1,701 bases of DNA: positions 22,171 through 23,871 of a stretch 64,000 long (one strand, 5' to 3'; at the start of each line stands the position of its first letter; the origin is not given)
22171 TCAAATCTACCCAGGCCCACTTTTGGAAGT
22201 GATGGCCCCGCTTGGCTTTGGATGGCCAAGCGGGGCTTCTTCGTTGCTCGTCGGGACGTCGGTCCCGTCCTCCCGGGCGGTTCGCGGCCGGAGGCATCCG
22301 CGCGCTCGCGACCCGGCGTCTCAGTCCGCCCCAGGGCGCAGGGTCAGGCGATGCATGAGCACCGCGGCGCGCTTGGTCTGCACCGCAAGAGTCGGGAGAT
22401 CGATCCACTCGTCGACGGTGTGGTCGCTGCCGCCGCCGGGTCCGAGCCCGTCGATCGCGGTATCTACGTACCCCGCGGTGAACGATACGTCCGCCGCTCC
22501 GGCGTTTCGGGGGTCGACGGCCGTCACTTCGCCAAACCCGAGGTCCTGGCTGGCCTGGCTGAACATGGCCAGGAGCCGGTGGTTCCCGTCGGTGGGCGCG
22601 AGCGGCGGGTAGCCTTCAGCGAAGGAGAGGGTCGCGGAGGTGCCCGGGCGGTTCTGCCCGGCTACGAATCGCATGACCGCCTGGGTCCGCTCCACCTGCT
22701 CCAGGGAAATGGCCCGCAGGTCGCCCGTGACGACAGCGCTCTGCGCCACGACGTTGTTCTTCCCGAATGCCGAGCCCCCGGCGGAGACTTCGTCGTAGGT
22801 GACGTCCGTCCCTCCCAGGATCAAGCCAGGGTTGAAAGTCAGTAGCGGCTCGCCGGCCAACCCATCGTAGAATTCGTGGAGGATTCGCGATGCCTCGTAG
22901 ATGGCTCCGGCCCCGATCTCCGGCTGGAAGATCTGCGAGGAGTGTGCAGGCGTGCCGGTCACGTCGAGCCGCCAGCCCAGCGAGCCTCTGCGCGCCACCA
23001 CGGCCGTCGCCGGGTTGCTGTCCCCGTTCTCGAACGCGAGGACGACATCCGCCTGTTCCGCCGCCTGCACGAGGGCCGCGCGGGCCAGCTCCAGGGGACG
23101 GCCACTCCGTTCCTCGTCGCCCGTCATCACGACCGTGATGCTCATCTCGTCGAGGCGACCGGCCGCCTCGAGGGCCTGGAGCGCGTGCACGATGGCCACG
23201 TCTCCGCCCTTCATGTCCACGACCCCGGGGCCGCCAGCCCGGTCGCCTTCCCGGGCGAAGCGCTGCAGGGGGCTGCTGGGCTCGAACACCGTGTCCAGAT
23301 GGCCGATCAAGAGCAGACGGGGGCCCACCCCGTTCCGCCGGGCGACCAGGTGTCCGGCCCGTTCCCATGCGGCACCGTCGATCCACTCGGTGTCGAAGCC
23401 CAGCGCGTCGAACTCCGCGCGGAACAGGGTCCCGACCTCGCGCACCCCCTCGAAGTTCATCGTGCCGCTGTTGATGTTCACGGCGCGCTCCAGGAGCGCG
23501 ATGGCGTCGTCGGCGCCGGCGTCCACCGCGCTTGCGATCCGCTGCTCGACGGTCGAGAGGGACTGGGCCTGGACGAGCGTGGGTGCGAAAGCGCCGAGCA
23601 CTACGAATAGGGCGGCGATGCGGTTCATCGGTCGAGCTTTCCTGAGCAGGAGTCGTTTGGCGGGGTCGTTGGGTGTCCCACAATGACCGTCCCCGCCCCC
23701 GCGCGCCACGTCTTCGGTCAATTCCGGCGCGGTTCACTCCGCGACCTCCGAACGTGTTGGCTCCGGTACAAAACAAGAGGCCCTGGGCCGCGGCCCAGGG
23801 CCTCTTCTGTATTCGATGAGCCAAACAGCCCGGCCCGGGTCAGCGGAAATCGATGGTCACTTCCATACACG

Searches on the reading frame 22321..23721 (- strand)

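Call 51: search_protein_families(library=pfam, proteins=[window:22321-23721:-], max_evalue=0.01)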
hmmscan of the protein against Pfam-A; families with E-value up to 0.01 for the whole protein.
window:22321-23721:- (466 aa): 3 families
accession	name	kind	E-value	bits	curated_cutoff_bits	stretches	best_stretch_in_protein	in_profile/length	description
PF01546.33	Peptidase_M20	-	1e-22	81.5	24.6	1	137-451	1-199/206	Peptidase family M20/M25/M40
PF07687.19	M20_dimer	-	3.4e-11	43.5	21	1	242-351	1-96/107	Peptidase dimerisation domain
PF04389.22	Peptidase_M28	-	0.0079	16.4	21.3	0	135-205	14-68/193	Peptidase family M28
